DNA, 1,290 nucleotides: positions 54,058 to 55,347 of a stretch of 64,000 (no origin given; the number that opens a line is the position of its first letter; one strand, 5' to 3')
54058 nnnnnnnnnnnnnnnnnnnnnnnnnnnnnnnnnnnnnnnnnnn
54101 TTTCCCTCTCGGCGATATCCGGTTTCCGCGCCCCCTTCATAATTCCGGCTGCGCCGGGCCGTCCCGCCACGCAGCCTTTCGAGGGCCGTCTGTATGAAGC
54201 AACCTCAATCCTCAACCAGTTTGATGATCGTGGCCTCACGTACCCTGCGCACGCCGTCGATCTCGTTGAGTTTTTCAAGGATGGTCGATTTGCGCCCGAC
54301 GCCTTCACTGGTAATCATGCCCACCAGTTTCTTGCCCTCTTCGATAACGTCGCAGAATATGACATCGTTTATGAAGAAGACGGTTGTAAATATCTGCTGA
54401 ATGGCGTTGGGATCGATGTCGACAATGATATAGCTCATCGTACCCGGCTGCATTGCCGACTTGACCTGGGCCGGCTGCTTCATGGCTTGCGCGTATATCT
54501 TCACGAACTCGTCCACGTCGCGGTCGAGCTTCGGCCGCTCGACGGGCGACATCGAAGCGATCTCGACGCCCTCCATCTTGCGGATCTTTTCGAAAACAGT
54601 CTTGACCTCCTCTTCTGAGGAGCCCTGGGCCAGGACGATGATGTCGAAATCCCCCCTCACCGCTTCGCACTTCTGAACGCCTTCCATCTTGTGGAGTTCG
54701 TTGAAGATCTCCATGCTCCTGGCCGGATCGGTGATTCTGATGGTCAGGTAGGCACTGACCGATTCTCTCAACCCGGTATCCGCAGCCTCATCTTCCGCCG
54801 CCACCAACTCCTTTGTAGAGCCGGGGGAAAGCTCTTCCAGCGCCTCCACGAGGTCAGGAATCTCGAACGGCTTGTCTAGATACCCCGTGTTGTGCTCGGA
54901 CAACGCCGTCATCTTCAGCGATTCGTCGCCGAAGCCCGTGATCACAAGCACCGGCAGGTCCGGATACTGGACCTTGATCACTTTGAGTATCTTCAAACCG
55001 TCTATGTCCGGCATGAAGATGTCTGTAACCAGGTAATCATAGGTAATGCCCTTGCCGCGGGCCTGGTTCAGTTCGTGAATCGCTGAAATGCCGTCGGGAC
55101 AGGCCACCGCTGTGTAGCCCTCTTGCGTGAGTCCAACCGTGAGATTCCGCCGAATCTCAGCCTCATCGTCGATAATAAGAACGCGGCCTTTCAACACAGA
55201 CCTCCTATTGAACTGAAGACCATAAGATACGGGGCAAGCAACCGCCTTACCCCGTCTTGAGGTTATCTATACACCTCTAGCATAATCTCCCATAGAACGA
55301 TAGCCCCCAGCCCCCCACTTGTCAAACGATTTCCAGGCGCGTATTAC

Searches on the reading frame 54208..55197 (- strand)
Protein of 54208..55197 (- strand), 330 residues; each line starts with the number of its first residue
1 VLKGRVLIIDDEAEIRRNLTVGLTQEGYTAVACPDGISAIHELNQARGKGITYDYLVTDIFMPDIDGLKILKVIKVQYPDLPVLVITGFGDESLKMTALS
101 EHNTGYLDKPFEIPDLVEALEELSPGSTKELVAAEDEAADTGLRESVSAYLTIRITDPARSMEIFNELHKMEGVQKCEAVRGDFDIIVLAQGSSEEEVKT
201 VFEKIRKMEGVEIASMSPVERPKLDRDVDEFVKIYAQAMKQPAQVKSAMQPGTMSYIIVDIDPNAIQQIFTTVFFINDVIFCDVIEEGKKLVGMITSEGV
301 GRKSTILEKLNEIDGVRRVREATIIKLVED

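Call 41: search_protein_families(library=pfam, proteins=[window:54208-55197:-], max_evalue=0.000001)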
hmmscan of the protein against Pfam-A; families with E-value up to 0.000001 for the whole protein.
window:54208-55197:- (330 aa): 2 families
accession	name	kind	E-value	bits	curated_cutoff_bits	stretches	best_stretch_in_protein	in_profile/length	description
PF00072.30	Response_reg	-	2.6e-24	86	30.2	1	6-120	1-110/111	Response regulator receiver domain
PF01037.27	AsnC_trans_reg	-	3.5e-07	30.4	25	0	163-214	13-65/73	Lrp/AsnC ligand binding domain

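Call 67: search_protein_families(library=ncbifam, proteins=[window:54208-55197:-], max_evalue=1e-10)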
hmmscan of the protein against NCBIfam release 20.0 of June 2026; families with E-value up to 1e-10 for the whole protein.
window:54208-55197:- (330 aa): 31 families (the best 25 are shown)
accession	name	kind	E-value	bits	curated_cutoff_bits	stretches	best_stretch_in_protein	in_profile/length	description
NF046022.1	RespRegCpdRBruc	equivalog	3.1e-19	69.1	180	1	5-123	3-116/120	cell cycle two-component system response regulator CpdR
NF006900.1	PRK09390.1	equivalog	2.5e-17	63.1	255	1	3-128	4-124/203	response regulator FixJ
NF051870.1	NAssimRespRegNtrX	equivalog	2.8e-17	62.7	600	1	6-117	4-112/452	nitrogen assimilation response regulator NtrX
TIGR01818.1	ntrC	equivalog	3.4e-17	62.4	558.6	1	6-123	1-113/463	nitrogen regulation protein NR(I)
NF008176.1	PRK10923.1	equivalog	5.1e-17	61.6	620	1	1-121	1-116/469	nitrogen regulation protein NR(I)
NF046020.1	HisKinCckABruc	equivalog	2.4e-16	58.8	1000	1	4-122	750-865/868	cell cycle histidine kinase CckA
NF008469.0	PRK11361.1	equivalog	1.4e-15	57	714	1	5-117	6-113/461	acetoacetate metabolism transcriptional regulator AtoC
NF047793.1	ResRegPgtA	equivalog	2.4e-15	56.3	650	1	5-121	7-118/414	two-component system response regulator PgtA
NF045944.1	ResRegRpaBCyano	equivalog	1.4e-14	54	330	1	7-117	1-105/229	response regulator transcription factor RpaB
NF046026.1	HisKinCckACaul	equivalog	2.1e-14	52.6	1000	1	4-120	559-672/678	cell cycle histidine kinase CckA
NF012023.0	PRK15479.1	equivalog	6.9e-14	51.9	337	1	5-120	2-112/224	transcriptional regulator TctD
NF000403.1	vanR-C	exception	2.2e-13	50.3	480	1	5-116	4-109/231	vancomycin resistance response regulator transcription factor VanR-C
NF045991.1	RespRegCtrARhodob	equivalog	5.9e-13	49.1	350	1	5-119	2-111/224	response regulator transcription factor CtrA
NF008296.0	PRK11083.1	equivalog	6.2e-13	48.7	273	1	3-113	3-107/228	two-component system response regulator CreB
NF041734.1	resp_reg_RppA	equivalog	8.1e-13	48.2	250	1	5-123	2-117/229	two-component system response regulator RppA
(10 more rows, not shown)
